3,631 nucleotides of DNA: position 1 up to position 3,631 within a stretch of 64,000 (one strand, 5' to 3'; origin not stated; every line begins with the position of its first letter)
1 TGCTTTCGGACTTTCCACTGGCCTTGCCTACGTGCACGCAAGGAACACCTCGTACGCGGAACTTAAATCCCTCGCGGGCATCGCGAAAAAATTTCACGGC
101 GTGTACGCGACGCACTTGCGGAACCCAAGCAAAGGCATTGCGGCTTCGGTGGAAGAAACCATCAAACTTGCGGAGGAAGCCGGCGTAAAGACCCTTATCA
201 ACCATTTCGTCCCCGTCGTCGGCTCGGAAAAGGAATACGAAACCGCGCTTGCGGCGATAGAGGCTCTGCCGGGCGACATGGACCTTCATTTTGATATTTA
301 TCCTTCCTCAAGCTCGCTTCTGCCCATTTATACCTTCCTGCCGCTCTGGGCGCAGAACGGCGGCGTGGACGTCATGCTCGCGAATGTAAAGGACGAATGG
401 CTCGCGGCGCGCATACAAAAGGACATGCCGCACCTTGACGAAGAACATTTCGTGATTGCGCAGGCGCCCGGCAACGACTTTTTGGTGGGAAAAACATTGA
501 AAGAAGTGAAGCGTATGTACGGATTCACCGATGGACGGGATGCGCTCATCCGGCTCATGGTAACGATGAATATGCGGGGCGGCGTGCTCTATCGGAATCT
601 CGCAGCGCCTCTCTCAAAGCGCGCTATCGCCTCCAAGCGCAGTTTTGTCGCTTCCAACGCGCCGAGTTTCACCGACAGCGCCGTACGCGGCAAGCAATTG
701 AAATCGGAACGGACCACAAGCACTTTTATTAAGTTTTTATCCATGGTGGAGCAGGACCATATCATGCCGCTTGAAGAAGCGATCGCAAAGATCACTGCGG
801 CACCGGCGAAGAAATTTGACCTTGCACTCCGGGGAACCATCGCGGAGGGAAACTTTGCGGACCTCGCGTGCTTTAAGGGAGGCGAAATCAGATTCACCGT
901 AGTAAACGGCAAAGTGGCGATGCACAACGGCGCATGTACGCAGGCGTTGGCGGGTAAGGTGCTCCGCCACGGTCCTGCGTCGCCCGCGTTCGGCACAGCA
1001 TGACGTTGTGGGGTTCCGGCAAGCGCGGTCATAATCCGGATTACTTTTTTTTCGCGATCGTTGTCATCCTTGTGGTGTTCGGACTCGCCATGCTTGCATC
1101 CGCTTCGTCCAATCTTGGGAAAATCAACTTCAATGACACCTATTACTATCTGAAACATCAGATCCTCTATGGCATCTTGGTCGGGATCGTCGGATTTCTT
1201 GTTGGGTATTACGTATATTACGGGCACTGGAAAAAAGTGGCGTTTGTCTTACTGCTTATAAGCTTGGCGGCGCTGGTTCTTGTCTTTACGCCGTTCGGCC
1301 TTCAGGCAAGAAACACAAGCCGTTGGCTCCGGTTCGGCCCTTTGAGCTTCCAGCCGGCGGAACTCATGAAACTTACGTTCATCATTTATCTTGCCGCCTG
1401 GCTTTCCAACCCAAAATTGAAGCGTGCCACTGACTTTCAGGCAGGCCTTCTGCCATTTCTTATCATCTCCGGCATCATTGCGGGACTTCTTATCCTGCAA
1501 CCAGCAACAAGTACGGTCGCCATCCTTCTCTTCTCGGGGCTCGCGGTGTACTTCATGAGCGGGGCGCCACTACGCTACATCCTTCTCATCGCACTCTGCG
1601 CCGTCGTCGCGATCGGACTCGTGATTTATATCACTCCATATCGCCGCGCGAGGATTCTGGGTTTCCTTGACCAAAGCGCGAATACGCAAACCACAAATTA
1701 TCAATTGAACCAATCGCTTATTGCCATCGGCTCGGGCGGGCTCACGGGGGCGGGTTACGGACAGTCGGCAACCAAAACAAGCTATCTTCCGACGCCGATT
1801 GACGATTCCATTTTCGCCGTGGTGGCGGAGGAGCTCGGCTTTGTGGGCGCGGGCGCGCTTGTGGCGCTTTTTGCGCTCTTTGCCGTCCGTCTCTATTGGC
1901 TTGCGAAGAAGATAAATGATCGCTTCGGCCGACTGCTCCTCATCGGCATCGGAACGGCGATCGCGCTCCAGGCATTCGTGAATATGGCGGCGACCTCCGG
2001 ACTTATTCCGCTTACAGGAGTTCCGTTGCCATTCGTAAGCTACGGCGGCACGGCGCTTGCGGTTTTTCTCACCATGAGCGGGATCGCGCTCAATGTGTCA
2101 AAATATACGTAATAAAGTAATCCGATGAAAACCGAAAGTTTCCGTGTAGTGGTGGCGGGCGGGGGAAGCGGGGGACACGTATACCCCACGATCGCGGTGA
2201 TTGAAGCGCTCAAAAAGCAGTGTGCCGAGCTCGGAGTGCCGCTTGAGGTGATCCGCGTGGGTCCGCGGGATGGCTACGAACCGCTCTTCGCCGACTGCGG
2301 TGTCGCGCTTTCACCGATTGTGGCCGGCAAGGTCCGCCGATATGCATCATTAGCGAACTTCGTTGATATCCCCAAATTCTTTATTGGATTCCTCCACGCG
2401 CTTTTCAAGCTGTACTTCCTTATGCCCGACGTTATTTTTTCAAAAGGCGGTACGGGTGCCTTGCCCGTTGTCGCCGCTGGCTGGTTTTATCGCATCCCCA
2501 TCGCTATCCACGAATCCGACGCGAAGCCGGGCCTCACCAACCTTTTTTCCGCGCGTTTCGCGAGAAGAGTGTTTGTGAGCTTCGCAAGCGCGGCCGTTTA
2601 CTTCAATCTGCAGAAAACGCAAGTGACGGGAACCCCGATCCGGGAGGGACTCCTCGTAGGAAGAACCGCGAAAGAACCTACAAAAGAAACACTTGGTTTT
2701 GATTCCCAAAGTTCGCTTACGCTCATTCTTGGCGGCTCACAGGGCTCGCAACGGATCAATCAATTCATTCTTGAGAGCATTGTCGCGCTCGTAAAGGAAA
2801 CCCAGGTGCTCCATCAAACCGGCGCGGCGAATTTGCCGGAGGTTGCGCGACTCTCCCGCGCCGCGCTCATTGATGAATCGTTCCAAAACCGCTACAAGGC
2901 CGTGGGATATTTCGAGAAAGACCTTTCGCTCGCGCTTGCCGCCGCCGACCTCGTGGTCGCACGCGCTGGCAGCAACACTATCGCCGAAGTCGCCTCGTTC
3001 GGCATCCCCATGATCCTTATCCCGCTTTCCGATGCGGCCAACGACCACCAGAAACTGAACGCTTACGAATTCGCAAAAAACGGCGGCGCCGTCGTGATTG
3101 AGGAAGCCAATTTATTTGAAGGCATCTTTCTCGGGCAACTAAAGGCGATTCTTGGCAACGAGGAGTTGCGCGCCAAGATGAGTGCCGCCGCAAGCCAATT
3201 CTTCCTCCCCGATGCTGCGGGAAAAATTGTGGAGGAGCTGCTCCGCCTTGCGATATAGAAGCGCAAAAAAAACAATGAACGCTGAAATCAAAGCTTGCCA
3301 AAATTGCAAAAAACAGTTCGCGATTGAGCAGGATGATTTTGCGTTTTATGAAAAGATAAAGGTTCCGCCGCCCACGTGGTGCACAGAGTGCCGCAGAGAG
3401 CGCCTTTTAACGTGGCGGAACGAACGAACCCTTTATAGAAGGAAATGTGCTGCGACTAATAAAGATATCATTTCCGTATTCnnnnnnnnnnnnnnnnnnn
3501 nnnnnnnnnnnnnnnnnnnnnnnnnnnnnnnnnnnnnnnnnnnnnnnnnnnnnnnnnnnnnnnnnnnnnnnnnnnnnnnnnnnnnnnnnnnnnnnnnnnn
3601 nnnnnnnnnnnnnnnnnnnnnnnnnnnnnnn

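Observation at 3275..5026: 584-aa protein built almost entirely of repeated CxxC zinc-ribbon modules, embedded between murG and gltX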

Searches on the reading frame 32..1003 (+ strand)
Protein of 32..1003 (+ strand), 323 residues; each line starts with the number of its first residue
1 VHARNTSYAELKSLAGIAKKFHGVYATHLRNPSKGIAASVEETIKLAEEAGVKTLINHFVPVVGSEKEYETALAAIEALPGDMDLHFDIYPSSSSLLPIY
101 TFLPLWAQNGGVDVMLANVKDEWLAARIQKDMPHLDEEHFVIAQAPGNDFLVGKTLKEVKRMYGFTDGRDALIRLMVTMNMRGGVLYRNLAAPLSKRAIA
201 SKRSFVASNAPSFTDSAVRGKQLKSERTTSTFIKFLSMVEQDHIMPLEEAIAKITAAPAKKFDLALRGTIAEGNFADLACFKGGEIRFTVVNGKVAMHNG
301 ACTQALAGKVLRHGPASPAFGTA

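Call 27: search_protein_families(library=pfam, proteins=[window:32-1003:+], max_evalue=0.001)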
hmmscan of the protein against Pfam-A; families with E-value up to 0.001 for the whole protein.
window:32-1003:+ (323 aa): 2 families
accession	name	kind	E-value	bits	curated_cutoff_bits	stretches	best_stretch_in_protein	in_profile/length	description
PF01979.26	Amidohydro_1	-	8.1e-06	25.7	25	1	214-295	249-344/345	Amidohydrolase family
PF07969.17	Amidohydro_3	-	0.00018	21.5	29.7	1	240-282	402-445/472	Amidohydrolase family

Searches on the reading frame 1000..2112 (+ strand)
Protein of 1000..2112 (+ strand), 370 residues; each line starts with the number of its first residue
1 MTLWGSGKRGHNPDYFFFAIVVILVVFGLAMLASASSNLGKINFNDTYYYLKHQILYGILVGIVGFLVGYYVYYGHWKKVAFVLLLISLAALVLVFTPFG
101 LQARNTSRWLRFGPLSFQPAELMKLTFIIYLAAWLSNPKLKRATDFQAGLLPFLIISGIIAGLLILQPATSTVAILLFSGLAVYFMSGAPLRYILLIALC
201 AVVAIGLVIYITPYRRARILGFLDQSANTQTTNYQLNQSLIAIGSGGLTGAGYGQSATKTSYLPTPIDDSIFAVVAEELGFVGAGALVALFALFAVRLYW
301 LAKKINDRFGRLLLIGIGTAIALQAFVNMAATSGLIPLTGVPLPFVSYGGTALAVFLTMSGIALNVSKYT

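Call 27: search_protein_families(library=pfam, proteins=[window:1000-2112:+], max_evalue=0.001)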
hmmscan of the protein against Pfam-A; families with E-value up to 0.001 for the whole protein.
window:1000-2112:+ (370 aa): 1 family
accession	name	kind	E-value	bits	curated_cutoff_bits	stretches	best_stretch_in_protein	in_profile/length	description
PF01098.24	FTSW_RODA_SPOVE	-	1.4e-91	307.6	26.4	1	17-369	4-353/356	Cell cycle protein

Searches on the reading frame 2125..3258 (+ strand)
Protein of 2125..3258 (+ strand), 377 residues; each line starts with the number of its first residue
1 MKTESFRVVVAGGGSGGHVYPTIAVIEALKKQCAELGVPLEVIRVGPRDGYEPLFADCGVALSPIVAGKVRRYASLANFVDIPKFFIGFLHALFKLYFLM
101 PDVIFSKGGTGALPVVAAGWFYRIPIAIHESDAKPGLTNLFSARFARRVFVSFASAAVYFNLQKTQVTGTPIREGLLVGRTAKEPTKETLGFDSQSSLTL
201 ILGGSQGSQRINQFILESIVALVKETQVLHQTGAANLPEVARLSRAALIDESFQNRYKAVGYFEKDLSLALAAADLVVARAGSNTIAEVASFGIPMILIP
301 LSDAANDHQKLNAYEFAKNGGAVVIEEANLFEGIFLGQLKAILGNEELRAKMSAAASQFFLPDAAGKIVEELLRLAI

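Call 27: search_protein_families(library=pfam, proteins=[window:2125-3258:+], max_evalue=0.001)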
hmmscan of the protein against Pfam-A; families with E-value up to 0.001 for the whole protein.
window:2125-3258:+ (377 aa): 4 families
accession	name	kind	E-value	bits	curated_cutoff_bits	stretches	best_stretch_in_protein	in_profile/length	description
PF04101.22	Glyco_tran_28_C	-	4e-32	112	22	1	200-365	3-163/166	Glycosyltransferase family 28 C-terminal domain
PF03033.26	Glyco_transf_28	-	6.4e-25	88.3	26.2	1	8-150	1-138/139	Glycosyltransferase family 28 N-terminal domain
PF13692.12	Glyco_trans_1_4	-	0.00033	21.4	27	0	213-302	18-109/142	Glycosyl transferases group 1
PF00201.24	UDPGT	-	0.00081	18.8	19.5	0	278-346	345-409/499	UDP-glucoronosyl and UDP-glucosyl transferase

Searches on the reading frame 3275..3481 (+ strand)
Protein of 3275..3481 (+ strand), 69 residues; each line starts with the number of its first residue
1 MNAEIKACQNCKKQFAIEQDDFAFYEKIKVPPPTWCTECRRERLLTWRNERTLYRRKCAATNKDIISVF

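Call 40: search_protein_families(library=pfam, proteins=[window:3275-3481:+], max_evalue=1)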
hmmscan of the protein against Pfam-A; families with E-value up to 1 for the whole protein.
seq(69 aa): 2 families
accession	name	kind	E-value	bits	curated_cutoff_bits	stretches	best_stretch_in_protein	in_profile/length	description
PF13451.12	zf_Tbcl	-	0.002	18.5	24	1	7-43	6-43/48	Probable treble clef domain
PF01155.25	HypA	-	0.39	11.2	28.9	1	7-44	72-97/112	Hydrogenase/urease nickel incorporation, metallochaperone, hypA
